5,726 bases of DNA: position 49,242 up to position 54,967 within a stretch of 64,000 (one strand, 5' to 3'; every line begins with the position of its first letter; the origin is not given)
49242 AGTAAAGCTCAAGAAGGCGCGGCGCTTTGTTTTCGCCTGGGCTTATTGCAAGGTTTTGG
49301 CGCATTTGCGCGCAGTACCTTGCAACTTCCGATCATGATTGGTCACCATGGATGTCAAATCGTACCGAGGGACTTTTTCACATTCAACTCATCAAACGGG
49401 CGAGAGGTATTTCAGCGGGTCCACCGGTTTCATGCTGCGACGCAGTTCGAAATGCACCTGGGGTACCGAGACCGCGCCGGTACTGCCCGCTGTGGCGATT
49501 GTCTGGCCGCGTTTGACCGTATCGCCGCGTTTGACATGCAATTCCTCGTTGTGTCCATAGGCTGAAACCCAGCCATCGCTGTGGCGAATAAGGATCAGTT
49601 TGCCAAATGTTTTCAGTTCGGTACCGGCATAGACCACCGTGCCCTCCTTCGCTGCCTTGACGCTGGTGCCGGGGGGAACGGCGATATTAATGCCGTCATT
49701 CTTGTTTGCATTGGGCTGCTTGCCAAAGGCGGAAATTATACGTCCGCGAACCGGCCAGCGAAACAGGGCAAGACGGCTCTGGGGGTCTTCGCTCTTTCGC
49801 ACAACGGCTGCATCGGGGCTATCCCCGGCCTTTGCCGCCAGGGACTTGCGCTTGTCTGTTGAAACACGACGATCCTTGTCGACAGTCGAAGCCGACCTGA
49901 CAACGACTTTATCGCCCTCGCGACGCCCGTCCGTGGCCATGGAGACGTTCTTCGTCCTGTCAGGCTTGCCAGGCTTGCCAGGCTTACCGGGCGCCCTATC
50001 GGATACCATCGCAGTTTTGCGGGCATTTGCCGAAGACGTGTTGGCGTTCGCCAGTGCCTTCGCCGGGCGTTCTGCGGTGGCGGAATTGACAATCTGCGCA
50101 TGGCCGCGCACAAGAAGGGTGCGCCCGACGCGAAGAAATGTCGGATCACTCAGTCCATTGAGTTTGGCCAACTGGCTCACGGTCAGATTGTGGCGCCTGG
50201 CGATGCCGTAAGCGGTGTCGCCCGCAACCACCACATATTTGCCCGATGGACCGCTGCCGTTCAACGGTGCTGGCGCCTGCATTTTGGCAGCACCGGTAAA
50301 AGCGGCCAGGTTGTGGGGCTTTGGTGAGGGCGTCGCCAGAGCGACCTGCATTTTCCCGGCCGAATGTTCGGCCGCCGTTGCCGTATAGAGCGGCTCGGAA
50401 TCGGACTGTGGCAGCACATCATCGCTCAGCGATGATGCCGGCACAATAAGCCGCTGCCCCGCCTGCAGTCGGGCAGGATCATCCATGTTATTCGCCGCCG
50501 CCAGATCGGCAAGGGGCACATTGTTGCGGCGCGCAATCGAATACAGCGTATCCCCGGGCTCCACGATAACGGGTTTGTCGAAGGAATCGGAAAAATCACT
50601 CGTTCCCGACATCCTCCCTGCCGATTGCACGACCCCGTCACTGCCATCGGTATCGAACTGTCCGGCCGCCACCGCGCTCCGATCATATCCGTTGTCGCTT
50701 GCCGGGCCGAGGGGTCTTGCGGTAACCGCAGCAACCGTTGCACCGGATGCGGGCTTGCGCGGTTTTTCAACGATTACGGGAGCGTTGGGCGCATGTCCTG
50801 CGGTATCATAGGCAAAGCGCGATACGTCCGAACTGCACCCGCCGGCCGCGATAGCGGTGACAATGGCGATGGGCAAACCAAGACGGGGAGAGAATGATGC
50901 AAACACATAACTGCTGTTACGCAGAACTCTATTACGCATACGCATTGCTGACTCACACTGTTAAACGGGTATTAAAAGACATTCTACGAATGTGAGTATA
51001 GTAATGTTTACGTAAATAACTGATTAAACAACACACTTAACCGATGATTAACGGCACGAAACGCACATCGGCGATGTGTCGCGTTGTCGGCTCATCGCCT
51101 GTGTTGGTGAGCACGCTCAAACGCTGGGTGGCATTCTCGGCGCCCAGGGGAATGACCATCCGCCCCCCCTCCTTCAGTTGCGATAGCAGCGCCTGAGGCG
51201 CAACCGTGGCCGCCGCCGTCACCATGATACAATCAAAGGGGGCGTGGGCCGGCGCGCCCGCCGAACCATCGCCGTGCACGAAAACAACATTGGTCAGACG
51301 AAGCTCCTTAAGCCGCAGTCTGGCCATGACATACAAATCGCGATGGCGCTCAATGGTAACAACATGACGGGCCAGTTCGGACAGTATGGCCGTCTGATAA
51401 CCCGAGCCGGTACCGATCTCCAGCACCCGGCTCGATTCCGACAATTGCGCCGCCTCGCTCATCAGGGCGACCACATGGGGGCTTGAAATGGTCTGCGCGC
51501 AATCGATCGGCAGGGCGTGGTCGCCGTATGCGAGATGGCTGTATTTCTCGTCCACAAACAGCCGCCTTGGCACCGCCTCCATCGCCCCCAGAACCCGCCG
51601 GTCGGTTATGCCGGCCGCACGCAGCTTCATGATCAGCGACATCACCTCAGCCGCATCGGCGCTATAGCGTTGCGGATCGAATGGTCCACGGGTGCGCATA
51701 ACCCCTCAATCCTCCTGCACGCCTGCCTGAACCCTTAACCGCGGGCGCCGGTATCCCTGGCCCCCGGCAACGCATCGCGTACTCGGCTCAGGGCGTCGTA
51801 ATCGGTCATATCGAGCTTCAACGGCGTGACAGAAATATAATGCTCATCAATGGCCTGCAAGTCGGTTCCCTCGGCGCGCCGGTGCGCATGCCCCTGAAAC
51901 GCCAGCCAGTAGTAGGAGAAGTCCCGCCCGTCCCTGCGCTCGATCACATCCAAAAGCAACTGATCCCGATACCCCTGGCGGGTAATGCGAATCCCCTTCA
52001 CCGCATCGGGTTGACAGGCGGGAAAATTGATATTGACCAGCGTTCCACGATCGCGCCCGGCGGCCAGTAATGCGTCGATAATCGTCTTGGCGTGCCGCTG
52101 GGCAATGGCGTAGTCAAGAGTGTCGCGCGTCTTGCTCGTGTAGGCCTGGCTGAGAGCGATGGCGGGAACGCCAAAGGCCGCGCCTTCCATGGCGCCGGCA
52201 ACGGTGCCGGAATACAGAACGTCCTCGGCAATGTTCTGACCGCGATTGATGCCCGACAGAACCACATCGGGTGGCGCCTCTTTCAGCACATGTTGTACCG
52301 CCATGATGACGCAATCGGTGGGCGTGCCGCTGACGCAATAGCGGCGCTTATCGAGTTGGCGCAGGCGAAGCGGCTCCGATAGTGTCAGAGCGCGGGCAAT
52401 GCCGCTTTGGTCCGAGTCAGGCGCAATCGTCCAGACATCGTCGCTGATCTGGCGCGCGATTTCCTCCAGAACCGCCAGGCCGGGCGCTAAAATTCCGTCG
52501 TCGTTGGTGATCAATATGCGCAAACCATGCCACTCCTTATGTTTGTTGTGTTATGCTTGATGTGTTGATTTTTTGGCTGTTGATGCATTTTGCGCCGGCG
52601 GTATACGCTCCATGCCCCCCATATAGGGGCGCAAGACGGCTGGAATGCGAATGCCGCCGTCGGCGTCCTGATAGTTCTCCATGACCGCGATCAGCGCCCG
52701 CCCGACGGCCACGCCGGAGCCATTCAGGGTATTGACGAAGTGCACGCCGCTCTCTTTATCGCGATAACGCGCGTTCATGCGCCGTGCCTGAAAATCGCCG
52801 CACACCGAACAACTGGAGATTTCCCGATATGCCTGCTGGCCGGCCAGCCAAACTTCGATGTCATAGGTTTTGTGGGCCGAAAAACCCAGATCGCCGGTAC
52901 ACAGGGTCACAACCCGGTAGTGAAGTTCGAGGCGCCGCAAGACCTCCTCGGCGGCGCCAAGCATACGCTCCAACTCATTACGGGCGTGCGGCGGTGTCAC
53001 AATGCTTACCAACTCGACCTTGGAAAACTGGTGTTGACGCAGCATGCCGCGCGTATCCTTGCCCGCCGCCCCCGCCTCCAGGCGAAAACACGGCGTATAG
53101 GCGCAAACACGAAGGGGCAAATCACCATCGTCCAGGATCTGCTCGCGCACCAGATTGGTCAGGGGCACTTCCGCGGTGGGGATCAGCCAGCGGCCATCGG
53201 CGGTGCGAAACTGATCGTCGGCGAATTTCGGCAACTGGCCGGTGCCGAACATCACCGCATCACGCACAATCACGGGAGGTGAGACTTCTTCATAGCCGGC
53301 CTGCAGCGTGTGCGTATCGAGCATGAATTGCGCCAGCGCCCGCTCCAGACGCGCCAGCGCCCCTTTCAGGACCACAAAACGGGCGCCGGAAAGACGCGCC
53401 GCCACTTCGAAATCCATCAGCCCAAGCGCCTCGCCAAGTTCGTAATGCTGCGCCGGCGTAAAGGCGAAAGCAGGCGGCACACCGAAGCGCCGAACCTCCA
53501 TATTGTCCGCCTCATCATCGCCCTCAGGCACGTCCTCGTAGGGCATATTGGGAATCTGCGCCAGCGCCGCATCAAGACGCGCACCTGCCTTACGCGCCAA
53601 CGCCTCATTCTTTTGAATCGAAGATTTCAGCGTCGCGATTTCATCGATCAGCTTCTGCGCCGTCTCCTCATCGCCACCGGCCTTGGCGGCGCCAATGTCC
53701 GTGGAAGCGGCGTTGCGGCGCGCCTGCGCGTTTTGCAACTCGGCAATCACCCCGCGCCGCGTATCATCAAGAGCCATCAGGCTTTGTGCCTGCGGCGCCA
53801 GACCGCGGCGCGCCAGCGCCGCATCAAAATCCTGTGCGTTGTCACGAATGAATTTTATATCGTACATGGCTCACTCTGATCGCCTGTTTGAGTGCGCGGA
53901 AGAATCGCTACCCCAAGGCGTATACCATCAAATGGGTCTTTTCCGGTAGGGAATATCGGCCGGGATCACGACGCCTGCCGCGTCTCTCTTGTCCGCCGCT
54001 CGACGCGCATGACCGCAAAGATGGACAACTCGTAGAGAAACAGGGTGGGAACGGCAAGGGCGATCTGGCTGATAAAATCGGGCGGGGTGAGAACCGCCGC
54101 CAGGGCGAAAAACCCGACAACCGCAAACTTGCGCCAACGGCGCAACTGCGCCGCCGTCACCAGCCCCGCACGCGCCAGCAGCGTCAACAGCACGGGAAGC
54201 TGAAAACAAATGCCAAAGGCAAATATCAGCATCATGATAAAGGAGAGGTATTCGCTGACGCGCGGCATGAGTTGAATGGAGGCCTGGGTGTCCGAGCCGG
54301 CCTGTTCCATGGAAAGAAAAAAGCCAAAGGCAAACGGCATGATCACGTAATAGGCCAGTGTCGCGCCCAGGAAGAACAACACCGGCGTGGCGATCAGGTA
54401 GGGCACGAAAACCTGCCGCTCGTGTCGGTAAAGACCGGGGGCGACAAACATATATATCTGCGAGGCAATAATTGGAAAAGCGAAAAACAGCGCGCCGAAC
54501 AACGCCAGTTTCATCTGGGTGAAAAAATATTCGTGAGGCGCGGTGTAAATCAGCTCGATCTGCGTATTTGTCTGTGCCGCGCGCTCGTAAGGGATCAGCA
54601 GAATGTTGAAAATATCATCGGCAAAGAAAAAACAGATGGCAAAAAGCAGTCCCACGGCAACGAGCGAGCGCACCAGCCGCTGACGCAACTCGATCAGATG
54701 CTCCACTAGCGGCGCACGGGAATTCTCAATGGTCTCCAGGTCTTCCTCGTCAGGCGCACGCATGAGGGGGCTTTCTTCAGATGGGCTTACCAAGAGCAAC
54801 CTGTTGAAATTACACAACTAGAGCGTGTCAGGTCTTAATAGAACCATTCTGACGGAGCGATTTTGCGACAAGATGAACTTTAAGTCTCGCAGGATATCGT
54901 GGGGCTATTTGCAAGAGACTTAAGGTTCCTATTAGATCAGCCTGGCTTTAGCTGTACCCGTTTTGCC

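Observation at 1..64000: Intergenic space is saturated with at least six families of nested palindromic MITE-like elements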

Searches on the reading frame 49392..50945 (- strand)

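Call 49: search_protein_families(library=pfam, proteins=[window:49392-50945:-], max_evalue=0.00001)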
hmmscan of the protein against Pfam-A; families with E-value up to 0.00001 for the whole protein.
window:49392-50945:- (517 aa): 2 families
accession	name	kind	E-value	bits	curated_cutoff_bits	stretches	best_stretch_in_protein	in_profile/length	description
PF01476.26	LysM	-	2e-32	111.3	20.9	2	127-169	2-43/43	LysM domain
PF01551.29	Peptidase_M23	-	2.3e-30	105.1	28.7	1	415-510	2-96/96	Peptidase family M23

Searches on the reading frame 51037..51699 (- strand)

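Call 49: search_protein_families(library=pfam, proteins=[window:51037-51699:-], max_evalue=0.00001)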
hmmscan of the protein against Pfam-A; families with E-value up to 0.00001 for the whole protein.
window:51037-51699:- (220 aa): 4 families
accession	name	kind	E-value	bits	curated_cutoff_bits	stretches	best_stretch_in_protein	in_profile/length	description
PF01135.25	PCMT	-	1.6e-60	204.9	20.3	1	20-218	4-206/210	Protein-L-isoaspartate(D-aspartate) O-methyltransferase (PCMT)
PF00398.26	RrnaAD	-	3.5e-10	39.9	24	1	73-145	15-85/263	Ribosomal RNA adenine dimethylase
PF13649.12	Methyltransf_25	-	1.4e-07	32.6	27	1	92-178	1-89/97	Methyltransferase domain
PF13847.12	Methyltransf_31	-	2.6e-06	27.6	27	1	88-183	3-109/145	Methyltransferase domain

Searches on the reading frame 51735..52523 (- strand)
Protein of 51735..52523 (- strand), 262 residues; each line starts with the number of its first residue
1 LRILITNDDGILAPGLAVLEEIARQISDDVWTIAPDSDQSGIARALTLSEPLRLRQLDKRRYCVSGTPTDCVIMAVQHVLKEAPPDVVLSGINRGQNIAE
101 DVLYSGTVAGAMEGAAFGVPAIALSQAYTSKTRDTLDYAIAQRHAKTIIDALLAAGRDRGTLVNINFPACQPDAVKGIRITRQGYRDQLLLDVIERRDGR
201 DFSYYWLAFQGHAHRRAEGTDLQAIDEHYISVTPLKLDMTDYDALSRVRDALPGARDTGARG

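Call 50: search_protein_families(library=pfam, proteins=[window:51735-52523:-], max_evalue=0.00001)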
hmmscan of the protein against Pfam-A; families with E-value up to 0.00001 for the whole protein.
window:51735-52523:- (262 aa): 1 family
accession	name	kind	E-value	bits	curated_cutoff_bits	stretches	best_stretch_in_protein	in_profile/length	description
PF01975.23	SurE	-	2.2e-61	207.4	22.1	1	3-187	1-186/189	Survival protein SurE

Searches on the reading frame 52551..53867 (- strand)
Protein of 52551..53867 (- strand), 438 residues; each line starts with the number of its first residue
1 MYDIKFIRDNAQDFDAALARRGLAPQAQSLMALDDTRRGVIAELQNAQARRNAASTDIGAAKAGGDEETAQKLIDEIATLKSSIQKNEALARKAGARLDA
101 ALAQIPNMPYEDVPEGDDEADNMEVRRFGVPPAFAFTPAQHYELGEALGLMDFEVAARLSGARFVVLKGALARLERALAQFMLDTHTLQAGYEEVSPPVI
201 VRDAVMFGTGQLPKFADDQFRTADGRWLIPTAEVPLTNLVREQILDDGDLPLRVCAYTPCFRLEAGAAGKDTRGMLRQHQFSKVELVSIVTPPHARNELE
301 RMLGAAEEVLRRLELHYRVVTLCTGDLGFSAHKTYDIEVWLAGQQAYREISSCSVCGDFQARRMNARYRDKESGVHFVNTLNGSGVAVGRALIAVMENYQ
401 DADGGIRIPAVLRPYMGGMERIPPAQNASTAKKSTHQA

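Call 50: search_protein_families(library=pfam, proteins=[window:52551-53867:-], max_evalue=0.00001)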
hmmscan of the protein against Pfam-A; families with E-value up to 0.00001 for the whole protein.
window:52551-53867:- (438 aa): 2 families
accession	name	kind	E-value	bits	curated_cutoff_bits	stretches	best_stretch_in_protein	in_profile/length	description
PF00587.30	tRNA-synt_2b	-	1.2e-40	140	29.3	1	227-399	12-179/179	tRNA synthetase class II core domain (G, H, P, S and T)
PF02403.27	Seryl_tRNA_N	-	4.9e-23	81.9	28.2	1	1-109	1-108/108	Seryl-tRNA synthetase N-terminal domain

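Call 57: find_homologous_proteins(query=window:52551-53867:-, max_evalue=1e-150)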
Query window:52551-53867:- (438 aa): 7615 proteins with E <= 1e-150 among 8000 candidates; the best 120 are listed.
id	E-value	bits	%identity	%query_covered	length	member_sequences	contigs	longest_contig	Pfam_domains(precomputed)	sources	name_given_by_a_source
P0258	5.0e-289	976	100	100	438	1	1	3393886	PF00587.31,PF02403.28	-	-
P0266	8.1e-196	669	71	97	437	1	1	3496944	PF00587.31,PF02403.28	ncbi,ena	-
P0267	2.6e-189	647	69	96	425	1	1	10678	PF00587.31,PF02403.28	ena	-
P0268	2.9e-189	647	70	96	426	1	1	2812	PF00587.31,PF02403.28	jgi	jgi:seryl-tRNA synthetase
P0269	3.2e-189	647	69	96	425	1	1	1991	PF00587.31,PF02403.28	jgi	jgi:seryl-tRNA synthetase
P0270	1.3e-188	645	69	96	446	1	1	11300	PF00587.31,PF02403.28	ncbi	-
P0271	4.0e-188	644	69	96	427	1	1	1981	PF00587.31,PF02403.28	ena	-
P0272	5.9e-188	643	70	96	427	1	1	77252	PF00587.31,PF02403.28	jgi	jgi:seryl-tRNA synthetase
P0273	9.6e-188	642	70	97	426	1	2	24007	PF00587.31,PF02403.28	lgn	-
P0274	1.0e-187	642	69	97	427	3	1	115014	PF00587.31,PF02403.28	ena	-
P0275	5.2e-187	640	69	97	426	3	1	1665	PF00587.31,PF02403.28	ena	-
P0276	5.3e-187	640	69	96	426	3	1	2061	PF00587.31,PF02403.28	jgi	jgi:seryl-tRNA synthetase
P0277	6.1e-187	640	68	96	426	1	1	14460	PF00587.31,PF02403.28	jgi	jgi:seryl-tRNA synthetase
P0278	6.2e-187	640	68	96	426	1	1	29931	PF00587.31,PF02403.28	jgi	jgi:seryl-tRNA synthetase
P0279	8.6e-187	639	69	96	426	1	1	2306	PF00587.31,PF02403.28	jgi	jgi:seryl-tRNA synthetase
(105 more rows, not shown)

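Call 58: find_encoding_contigs(protein=P0266, flank=10000, max_places=3)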
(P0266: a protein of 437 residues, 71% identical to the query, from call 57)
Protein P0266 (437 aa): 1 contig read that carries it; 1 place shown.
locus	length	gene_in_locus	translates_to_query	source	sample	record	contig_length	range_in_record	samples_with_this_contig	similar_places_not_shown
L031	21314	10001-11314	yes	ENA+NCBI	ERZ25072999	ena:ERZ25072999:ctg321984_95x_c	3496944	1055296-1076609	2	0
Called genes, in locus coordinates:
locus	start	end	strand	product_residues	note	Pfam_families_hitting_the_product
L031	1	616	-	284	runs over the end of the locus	PF00528:BPD_transp_1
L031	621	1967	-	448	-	PF00528:BPD_transp_1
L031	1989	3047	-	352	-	PF01547:SBP_bac_1, PF13416:SBP_bac_8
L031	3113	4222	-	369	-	PF00005:ABC_tran, PF08402:TOBE_2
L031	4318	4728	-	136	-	-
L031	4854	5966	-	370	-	PF07690:MFS_1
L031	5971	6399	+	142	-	-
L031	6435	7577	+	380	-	PF00005:ABC_tran, PF13304:AAA_21 (faint)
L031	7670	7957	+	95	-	-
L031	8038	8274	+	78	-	PF02416:TatA_B_E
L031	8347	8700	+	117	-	PF02416:TatA_B_E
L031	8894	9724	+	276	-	PF00902:TatC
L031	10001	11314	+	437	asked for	PF02403:Seryl_tRNA_N, PF00587:tRNA-synt_2b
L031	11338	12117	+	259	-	PF01975:SurE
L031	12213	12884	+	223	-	PF01135:PCMT, PF00398:RrnaAD, PF13847:Methyltransf_31 (weak), PF13649:Methyltransf_25 (weak)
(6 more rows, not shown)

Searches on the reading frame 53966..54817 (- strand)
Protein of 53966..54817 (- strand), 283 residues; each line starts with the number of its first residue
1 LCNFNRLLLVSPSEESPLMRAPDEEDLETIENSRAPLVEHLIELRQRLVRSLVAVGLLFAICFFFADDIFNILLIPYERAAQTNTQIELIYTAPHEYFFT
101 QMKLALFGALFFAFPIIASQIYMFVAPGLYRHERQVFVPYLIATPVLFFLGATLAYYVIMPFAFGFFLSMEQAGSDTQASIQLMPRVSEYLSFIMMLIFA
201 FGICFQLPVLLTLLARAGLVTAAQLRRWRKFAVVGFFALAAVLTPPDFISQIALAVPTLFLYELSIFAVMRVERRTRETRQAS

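Call 50: search_protein_families(library=pfam, proteins=[window:53966-54817:-], max_evalue=0.00001)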
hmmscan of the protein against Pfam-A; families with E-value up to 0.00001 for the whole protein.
window:53966-54817:- (283 aa): 1 family
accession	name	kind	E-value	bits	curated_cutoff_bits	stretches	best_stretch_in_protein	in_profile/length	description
PF00902.23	TatC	-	1.4e-72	244.3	25.1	1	39-257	1-208/208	Sec-independent protein translocase protein (TatC)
